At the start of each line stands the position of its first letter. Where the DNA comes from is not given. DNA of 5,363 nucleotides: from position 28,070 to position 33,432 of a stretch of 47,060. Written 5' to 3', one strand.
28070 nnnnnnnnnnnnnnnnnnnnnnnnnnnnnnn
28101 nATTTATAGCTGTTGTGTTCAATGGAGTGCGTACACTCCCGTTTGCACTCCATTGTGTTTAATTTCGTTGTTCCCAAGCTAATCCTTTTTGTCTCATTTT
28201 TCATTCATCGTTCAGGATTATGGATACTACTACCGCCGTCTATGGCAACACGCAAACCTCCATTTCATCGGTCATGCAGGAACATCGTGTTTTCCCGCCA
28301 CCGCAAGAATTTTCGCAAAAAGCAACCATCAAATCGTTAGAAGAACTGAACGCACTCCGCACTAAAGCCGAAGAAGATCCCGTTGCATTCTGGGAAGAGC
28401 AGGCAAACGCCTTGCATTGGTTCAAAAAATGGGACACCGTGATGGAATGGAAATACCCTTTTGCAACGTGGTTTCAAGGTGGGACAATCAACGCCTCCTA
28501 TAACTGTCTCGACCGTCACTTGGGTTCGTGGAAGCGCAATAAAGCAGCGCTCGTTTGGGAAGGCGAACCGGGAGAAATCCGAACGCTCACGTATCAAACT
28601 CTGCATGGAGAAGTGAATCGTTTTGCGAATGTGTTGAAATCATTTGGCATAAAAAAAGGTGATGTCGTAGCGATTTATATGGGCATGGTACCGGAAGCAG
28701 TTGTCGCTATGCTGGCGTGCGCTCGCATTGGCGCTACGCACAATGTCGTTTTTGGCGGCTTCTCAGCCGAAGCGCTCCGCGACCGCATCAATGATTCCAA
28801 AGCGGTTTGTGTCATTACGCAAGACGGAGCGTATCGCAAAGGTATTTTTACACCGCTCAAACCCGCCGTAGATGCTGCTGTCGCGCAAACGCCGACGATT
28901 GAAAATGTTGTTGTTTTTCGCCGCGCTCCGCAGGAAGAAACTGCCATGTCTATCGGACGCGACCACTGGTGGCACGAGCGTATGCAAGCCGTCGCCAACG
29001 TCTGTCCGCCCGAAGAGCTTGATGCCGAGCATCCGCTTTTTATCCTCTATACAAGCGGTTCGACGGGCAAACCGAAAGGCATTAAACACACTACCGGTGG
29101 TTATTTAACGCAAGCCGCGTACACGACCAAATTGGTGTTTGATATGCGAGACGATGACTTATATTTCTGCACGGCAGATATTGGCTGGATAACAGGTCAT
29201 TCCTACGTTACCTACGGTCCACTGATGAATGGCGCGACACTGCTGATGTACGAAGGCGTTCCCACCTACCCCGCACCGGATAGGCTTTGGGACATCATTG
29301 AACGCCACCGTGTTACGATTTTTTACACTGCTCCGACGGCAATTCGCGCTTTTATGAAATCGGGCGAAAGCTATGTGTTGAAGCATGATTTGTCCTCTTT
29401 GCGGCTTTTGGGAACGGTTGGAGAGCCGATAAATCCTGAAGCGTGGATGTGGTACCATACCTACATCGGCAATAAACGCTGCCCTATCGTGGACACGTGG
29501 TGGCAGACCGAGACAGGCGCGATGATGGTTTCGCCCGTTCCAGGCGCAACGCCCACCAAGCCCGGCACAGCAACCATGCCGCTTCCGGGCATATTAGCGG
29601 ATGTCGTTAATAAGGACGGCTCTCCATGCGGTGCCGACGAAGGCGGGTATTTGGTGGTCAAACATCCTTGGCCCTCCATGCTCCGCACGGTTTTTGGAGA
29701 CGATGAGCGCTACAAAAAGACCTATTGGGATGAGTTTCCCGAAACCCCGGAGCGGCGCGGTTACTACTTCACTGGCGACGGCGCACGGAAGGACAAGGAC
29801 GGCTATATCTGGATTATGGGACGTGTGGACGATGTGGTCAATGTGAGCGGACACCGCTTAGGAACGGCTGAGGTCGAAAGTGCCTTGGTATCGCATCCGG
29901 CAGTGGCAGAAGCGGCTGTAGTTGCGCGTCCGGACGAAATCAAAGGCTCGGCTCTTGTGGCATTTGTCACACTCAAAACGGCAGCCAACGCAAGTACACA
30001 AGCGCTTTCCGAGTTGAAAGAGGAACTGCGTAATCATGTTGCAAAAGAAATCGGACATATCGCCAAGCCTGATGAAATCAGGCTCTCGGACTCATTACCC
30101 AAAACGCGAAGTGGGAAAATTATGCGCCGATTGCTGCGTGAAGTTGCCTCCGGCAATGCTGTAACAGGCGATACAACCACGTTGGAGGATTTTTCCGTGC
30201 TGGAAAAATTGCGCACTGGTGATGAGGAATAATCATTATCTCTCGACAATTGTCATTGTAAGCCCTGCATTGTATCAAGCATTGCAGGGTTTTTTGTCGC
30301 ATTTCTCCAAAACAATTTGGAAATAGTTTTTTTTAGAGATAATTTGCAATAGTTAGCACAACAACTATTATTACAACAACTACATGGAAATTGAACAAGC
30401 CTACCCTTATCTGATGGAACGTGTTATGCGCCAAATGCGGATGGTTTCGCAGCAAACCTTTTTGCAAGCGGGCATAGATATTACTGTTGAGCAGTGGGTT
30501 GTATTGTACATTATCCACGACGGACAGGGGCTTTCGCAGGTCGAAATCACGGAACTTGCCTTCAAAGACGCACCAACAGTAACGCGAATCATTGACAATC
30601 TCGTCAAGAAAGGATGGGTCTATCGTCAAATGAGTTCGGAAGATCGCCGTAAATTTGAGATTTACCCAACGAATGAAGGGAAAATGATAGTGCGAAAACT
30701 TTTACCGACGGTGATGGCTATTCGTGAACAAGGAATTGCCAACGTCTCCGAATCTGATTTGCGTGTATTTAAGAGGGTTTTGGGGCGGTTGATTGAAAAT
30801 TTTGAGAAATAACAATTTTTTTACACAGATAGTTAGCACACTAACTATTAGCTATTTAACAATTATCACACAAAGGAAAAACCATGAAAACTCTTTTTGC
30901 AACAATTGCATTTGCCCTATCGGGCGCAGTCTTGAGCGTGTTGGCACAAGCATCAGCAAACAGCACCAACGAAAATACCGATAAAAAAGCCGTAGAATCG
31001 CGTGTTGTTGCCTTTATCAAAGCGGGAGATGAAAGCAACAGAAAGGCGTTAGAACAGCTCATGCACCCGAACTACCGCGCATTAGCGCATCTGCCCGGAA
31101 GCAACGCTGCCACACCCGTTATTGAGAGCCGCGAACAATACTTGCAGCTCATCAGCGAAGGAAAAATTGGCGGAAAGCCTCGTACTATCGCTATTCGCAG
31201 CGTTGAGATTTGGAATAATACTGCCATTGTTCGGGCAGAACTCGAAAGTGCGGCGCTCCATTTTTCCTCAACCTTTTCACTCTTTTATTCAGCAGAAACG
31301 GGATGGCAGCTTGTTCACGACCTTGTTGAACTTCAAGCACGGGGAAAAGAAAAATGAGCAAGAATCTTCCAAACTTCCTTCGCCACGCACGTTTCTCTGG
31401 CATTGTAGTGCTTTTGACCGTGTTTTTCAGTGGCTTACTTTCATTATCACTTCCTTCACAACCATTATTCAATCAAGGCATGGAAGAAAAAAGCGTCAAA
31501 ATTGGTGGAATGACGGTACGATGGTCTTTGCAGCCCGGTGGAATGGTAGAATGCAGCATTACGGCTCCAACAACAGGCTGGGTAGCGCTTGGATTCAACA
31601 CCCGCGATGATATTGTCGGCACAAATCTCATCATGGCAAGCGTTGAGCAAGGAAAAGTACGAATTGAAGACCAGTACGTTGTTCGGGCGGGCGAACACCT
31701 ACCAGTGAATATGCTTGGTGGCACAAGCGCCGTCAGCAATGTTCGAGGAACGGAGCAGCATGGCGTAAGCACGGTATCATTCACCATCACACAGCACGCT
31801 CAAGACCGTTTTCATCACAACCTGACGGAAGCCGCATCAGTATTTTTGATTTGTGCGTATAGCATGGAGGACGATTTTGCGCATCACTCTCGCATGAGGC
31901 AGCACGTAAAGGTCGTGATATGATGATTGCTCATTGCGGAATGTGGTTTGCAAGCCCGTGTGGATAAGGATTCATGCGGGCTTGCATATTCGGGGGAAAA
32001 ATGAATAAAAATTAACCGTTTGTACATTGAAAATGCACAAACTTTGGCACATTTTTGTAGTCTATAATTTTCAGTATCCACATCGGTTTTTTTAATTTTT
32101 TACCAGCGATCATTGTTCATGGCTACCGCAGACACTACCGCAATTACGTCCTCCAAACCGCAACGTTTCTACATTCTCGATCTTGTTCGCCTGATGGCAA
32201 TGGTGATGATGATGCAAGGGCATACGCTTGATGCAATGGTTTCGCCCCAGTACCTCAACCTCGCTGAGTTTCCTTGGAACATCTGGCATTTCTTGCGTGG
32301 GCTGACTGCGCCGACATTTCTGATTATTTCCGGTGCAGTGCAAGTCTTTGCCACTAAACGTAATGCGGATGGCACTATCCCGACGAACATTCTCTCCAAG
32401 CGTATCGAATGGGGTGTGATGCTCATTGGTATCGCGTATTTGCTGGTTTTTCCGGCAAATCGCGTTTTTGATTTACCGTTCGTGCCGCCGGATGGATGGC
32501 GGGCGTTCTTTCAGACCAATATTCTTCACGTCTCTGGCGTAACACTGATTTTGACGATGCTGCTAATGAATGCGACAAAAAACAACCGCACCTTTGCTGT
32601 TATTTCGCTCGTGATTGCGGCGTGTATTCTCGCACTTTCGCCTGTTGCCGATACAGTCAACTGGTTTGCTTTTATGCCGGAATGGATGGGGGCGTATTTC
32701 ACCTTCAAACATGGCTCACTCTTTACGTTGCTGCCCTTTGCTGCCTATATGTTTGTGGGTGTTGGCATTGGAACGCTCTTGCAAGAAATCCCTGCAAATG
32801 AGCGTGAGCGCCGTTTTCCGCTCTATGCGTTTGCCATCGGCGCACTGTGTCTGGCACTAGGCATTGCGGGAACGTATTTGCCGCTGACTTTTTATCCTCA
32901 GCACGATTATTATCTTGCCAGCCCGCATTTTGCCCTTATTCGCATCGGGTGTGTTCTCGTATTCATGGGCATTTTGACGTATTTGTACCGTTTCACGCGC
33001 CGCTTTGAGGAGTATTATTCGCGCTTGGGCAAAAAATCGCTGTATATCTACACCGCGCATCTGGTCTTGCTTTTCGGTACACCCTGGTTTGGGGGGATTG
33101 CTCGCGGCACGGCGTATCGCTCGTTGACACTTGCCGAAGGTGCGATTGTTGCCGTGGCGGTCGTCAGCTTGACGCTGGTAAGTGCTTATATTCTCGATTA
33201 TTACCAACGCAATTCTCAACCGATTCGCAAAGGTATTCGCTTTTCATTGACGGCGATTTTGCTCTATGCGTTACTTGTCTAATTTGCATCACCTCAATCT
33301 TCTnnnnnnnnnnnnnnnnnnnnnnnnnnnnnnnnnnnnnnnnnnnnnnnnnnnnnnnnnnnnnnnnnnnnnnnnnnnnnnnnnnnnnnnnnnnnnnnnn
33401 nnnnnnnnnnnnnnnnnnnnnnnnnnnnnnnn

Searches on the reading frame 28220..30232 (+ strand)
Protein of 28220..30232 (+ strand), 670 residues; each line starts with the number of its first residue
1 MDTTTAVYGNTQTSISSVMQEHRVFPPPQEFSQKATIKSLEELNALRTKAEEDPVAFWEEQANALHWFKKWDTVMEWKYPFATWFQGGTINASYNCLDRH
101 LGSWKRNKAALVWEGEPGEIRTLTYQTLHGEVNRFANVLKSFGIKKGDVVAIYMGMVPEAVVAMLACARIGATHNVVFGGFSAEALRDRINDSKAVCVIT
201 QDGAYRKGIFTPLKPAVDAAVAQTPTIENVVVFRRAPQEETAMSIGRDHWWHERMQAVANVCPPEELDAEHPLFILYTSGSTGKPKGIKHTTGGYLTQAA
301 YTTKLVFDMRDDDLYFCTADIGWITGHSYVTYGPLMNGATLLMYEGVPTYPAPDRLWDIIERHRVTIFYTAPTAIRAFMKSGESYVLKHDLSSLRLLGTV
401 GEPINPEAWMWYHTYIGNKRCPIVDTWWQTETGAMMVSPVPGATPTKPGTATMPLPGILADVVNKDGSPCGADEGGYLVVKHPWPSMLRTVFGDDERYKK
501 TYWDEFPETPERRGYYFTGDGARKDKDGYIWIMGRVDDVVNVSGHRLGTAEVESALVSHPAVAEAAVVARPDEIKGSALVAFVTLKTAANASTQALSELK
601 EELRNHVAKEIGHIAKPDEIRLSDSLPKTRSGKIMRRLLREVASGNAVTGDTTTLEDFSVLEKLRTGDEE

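Call 19: search_protein_families(library=pfam, proteins=[window:28220-30232:+], max_evalue=0.01)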
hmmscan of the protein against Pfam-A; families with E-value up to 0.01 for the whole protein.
window:28220-30232:+ (670 aa): 3 families
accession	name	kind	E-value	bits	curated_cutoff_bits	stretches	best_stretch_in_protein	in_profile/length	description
PF00501.34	AMP-binding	-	2.8e-91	306.6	29.9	1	105-484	9-378/384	AMP-binding enzyme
PF13193.12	AMP-binding_C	-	2.9e-28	99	24.5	1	551-633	1-76/76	AMP-binding enzyme C-terminal domain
PF16177.11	ACAS_N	-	3.6e-19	68.8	27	1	45-96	3-55/55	Acetyl-coenzyme A synthetase N-terminus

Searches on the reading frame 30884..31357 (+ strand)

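Call 19: search_protein_families(library=pfam, proteins=[window:30884-31357:+], max_evalue=0.01)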
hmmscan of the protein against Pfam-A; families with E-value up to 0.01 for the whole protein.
window:30884-31357:+ (157 aa): 2 families
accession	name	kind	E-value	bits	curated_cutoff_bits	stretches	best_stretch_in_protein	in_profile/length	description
PF12893.14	Lumazine_bd_2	-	1.8e-07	32.3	22.1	1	33-144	2-111/116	Putative lumazine-binding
PF14534.12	DUF4440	-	0.0072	17.2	25.2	0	44-121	8-78/107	Domain of unknown function (DUF4440)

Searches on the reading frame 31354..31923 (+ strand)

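Call 19: search_protein_families(library=pfam, proteins=[window:31354-31923:+], max_evalue=0.01)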
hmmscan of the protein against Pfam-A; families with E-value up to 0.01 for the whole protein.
window:31354-31923:+ (189 aa): 1 family
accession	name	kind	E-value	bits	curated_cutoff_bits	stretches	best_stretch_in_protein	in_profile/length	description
PF03351.22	DOMON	-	4.8e-13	49.8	32.7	1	51-169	3-123/124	DOMON domain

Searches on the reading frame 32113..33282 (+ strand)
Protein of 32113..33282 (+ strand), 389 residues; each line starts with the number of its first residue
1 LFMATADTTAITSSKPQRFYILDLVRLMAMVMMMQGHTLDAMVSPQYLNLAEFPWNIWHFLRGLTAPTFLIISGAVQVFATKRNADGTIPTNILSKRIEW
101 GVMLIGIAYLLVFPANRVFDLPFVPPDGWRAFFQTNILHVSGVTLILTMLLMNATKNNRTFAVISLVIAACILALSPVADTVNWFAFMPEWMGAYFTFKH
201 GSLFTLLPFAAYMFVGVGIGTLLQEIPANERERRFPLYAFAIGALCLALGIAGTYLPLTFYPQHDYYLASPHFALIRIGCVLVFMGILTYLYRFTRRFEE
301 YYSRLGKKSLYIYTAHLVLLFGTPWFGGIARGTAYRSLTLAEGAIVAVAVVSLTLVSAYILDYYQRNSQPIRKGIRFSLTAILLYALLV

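Call 19: search_protein_families(library=pfam, proteins=[window:32113-33282:+], max_evalue=0.01)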
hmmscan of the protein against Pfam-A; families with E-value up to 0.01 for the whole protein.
window:32113-33282:+ (389 aa): 2 families
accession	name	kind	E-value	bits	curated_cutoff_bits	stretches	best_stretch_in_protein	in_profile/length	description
PF07786.18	HGSNAT_cat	-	3.6e-17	63.1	22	1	18-229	1-189/222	Heparan-alpha-glucosaminide N-acetyltransferase, catalytic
PF01757.29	Acyl_transf_3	-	9.8e-13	48.3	31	1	20-360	2-323/326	Acyltransferase domain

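Call 49: search_protein_families(library=ncbifam, proteins=[window:32113-33282:+], max_evalue=0.001)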
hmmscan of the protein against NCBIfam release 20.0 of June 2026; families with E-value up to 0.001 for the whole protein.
window:32113-33282:+ (389 aa): 0 families
